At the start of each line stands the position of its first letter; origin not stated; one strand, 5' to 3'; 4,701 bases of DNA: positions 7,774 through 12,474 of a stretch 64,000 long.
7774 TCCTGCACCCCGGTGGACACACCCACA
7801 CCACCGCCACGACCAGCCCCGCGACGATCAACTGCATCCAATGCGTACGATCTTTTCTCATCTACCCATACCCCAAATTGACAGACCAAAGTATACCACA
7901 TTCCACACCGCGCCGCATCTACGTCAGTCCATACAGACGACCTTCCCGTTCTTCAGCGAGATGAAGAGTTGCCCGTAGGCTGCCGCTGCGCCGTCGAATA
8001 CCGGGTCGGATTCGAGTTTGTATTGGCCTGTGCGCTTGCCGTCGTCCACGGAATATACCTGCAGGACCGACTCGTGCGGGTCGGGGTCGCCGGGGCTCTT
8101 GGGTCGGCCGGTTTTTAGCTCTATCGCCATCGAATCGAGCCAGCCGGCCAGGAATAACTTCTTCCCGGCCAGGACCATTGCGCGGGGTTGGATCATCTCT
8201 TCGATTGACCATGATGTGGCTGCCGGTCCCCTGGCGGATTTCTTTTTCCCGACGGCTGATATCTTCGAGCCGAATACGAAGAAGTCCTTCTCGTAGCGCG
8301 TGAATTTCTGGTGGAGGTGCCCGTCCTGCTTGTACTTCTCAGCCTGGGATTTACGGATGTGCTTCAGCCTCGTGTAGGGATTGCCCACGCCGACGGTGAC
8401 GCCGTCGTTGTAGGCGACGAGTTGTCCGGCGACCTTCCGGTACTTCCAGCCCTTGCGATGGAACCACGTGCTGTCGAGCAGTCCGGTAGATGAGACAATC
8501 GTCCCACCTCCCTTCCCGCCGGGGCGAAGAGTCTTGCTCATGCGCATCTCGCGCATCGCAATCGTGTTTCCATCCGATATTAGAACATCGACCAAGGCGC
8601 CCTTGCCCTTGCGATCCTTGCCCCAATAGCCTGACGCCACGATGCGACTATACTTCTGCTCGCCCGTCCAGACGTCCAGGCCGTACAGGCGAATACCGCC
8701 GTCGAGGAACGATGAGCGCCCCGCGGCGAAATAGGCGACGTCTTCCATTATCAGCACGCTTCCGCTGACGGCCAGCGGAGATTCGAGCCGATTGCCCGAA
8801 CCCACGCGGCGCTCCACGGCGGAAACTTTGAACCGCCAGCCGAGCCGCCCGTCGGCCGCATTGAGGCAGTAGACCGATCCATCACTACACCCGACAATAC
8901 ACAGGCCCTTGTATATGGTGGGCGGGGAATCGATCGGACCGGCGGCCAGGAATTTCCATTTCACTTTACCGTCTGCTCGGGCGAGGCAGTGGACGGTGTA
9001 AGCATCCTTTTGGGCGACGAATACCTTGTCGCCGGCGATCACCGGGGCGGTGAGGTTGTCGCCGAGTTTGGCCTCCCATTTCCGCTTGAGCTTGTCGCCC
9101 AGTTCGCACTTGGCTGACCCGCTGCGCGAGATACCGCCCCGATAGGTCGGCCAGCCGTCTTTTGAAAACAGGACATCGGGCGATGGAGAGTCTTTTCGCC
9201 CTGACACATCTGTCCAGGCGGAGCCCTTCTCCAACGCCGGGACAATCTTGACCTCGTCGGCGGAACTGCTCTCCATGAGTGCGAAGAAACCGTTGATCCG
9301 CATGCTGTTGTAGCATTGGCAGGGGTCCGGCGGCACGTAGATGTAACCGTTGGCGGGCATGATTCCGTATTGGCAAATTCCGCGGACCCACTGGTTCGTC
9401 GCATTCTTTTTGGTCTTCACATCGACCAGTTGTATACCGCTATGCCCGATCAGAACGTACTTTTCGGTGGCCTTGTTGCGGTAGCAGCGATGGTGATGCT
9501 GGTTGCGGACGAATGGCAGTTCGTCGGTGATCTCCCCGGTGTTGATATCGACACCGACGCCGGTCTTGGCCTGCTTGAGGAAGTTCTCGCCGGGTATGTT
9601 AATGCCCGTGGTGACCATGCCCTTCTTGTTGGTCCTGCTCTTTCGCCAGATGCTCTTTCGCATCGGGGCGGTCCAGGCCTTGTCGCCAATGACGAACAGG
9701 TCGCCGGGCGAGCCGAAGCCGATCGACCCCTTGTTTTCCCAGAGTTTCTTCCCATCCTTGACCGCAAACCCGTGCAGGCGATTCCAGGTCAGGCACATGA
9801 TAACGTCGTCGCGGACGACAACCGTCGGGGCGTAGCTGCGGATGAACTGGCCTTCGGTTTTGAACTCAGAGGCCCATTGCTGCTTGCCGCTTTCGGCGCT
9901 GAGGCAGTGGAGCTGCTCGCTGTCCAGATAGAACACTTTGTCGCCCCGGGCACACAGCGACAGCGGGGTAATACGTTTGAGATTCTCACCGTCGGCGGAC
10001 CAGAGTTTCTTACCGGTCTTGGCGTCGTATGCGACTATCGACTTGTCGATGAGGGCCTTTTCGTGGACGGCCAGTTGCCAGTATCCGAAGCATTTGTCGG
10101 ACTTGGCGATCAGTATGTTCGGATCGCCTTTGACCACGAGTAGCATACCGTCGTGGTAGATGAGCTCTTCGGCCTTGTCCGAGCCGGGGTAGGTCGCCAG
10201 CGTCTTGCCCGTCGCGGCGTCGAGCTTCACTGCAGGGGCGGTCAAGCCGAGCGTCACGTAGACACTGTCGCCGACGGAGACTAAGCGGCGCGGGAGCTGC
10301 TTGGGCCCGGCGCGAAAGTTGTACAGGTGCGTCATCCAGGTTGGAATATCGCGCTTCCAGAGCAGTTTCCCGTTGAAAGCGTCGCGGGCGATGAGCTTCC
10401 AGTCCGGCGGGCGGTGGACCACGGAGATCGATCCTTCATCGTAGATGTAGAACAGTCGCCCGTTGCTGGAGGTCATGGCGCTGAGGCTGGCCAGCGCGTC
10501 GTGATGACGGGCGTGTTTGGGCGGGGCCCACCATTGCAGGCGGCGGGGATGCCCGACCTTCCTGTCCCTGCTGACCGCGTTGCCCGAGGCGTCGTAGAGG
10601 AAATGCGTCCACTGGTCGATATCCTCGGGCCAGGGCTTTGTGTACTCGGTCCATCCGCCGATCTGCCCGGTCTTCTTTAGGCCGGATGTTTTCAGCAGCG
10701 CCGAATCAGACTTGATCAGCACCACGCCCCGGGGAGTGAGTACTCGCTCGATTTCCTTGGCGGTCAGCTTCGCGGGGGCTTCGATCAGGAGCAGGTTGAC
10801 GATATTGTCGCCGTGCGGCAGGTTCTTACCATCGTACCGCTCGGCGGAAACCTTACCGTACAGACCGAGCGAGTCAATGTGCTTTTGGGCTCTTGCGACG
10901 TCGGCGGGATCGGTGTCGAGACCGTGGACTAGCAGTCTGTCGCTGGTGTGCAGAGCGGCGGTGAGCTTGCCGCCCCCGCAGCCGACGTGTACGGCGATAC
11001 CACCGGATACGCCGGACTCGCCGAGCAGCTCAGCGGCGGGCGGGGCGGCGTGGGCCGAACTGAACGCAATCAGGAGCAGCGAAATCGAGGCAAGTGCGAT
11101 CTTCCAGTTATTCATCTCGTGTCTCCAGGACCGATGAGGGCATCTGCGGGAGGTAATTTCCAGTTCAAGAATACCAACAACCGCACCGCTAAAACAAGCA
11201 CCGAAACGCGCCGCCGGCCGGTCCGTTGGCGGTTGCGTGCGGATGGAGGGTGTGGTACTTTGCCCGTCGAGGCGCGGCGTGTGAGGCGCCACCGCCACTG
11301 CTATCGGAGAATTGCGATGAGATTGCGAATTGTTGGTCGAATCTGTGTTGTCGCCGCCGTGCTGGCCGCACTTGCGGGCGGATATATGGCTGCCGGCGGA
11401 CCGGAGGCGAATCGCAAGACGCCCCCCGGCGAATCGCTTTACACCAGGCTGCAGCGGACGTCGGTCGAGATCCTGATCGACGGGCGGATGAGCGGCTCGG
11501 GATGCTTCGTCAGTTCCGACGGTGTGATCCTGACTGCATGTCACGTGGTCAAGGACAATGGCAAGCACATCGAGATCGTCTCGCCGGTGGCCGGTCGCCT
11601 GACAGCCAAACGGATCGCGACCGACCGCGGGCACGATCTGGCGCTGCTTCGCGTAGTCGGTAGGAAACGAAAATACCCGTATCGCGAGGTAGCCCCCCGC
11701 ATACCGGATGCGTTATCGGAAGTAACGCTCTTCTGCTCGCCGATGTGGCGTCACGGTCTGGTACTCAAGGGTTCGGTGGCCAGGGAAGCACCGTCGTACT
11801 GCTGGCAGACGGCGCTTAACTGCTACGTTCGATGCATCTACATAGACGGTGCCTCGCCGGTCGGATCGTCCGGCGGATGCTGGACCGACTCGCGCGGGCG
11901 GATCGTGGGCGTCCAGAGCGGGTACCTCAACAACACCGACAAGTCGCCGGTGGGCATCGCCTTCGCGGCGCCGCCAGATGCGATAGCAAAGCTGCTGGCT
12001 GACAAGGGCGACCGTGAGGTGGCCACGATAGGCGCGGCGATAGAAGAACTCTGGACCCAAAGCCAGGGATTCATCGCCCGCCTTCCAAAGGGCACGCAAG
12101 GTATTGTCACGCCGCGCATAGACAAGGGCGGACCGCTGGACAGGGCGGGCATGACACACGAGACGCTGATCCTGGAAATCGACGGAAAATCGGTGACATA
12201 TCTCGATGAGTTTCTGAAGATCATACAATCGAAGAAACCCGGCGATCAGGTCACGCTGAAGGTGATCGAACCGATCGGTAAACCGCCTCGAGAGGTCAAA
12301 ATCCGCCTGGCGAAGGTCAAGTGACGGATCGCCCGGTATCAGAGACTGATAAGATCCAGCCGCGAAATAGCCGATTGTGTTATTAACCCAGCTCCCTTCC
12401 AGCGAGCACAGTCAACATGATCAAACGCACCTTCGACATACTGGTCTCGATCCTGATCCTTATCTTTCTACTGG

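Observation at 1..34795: Four-member paralogous family of giant secreted beta-propeller/CxxCH proteins with domain shuffling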

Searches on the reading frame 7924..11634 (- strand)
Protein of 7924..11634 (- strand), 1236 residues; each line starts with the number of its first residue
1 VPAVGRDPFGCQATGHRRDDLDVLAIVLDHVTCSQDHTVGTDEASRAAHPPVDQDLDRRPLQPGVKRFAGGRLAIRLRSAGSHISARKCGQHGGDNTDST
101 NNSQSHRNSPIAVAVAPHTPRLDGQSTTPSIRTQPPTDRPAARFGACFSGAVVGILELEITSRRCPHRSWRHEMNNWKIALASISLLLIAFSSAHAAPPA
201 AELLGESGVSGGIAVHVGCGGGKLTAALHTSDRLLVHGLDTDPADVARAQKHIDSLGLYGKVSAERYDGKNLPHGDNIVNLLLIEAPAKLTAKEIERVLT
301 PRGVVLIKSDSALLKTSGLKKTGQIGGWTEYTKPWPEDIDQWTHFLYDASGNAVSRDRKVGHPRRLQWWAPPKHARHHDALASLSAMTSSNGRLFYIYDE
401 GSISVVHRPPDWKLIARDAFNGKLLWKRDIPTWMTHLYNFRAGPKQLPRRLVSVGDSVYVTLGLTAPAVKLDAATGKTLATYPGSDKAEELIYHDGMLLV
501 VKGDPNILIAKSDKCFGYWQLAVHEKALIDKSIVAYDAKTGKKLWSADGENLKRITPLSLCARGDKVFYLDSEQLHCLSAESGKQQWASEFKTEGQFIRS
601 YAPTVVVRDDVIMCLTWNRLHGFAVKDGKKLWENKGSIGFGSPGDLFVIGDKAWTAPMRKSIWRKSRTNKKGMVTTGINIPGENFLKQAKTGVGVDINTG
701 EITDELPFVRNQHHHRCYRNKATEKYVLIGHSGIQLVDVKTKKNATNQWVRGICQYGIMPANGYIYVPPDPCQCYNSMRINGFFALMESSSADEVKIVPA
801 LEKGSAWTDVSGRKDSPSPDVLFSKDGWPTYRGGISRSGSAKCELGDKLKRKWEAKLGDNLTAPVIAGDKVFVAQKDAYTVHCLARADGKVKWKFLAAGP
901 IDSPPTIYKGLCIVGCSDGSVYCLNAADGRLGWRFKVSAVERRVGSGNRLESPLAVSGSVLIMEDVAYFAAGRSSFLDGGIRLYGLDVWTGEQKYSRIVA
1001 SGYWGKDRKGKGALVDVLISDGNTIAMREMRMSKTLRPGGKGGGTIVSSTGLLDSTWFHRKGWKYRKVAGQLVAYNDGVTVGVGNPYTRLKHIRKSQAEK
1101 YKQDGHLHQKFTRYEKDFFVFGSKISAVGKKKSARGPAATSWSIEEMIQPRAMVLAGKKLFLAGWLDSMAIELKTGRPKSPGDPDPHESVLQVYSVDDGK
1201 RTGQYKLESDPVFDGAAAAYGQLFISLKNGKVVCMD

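Call 14: search_protein_families(library=pfam, proteins=[window:7924-11634:-], max_evalue=0.001)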
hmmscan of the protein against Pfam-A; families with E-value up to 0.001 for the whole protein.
window:7924-11634:- (1236 aa): 7 families
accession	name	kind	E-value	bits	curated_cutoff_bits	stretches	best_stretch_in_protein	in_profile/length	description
PF13360.13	PQQ_2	-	2.8e-31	109.4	27.6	2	853-999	17-146/233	Outer membrane protein assembly factor BamB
PF13570.13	Beta-prop_ACSF4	-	1.6e-16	61.1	133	1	850-937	166-253/329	Beta-alanine-activating enzyme, beta-propeller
PF13649.12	Methyltransf_25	-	6.5e-07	30.4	27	1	216-303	3-97/97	Methyltransferase domain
PF13847.12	Methyltransf_31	-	1.5e-06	28.4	27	1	217-311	10-113/145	Methyltransferase domain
PF08241.18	Methyltransf_11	-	9.3e-06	26.6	21.2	1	216-307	2-95/95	Methyltransferase domain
PF08242.18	Methyltransf_12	-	0.00027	22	30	0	216-304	2-97/98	Methyltransferase domain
PF01011.28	PQQ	-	0.00074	18.8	26.7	0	530-558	557-585/595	Glucose/ethanol/alcohol dehydrogenase, beta-propeller domain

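Call 74: search_protein_families(library=ncbifam, proteins=[window:7924-11634:-], max_evalue=0.001)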
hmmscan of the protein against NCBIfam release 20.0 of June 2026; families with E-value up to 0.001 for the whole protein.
window:7924-11634:- (1236 aa): 7 families
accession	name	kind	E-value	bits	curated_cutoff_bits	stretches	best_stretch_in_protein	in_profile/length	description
TIGR03300.1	assembly_YfgL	equivalog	2.7e-23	82.3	285.2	2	850-938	86-174/377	outer membrane protein assembly factor BamB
NF008351.0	PRK11138.1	equivalog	3.3e-15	55.5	423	2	865-937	117-188/394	outer membrane protein assembly factor BamB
TIGR03075.1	PQQ_enz_alc_DH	subfamily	9.2e-10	37.7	480.05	0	862-962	63-170/530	PQQ-dependent dehydrogenase, methanol/ethanol family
TIGR04528.1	acido_non_PQQ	subfamily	5.8e-08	31.9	650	1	532-617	68-156/493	acido-empty-quinoprotein group A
NF053615.1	SerThrKinAfsKStmc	equivalog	6.2e-08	31.7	1300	1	865-935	701-770/809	protein serine/threonine kinase AfsK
NF045667.1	MTase_DVU1556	equivalog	0.00032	20.2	155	1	215-312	27-123/213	DVU_1556 family methyltransferase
NF041537.1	ArsM_AhpD_UU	exception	0.00032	19.6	510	0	211-317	77-189/345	arsenite methyltransferase/AhpD domain selenoprotein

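Call 86: search_solved_structures(query=window:7924-11634:-, max_evalue=0.1)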
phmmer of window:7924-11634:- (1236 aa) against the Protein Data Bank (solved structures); distinct sequences matched with E-value up to 0.1: 45.
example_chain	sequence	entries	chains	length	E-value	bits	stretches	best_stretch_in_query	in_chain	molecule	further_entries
6tji_A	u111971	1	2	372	7.4e-37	129.6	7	851-940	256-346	Cake10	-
6tjg_A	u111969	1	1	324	3e-36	127.6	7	851-938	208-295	Cake8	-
6tjh_A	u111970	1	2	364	2.4e-32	114.6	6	851-938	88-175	Cake9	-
8prj_A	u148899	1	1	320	1.4e-27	98.8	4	850-938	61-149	v31Bagel8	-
6tjf_A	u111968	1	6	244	7.2e-22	80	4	852-938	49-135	Cake6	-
6tje_A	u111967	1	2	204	8.7e-16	59.8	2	852-938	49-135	Cake5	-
3hxj_A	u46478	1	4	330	1.6e-15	59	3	888-940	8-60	Pyrrolo-quinoline quinone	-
8pra_A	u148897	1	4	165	3.2e-15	57.9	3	850-937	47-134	Cell surface protein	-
7awy_A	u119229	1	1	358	7.4e-15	56.7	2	852-942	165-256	Scone-R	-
6tjd_A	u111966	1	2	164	1.7e-14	55.5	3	863-940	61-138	Cake4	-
7awz_A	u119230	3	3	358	4e-14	54.3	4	852-938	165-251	Scone-E | SconeE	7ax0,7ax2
8prs_A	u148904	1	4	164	1e-13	52.9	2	862-938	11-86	nvBagel4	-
2yh3_A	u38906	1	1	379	3.4e-11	44.6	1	865-936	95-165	LIPOPROTEIN YFGL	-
7nri_B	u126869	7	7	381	3.8e-11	44.4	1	865-937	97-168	Outer membrane protein assembly factor BamB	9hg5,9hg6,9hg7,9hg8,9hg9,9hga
3q54_A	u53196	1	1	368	4e-11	44.4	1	865-937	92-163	Outer membrane assembly lipoprotein YfgL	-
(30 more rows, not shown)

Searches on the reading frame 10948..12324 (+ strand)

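Call 14: search_protein_families(library=pfam, proteins=[window:10948-12324:+], max_evalue=0.001)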
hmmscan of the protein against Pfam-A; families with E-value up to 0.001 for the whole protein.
window:10948-12324:+ (458 aa): 3 families
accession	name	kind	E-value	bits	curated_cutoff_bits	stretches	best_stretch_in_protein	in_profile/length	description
PF13365.12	Trypsin_2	-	8.2e-15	56.2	27.6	1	183-322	1-144/144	Trypsin-like peptidase domain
PF13180.12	PDZ_2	-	9e-07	29.5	27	1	385-440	13-68/80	PDZ domain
PF17820.7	PDZ_6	-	1.8e-06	28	27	1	390-440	4-53/54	PDZ domain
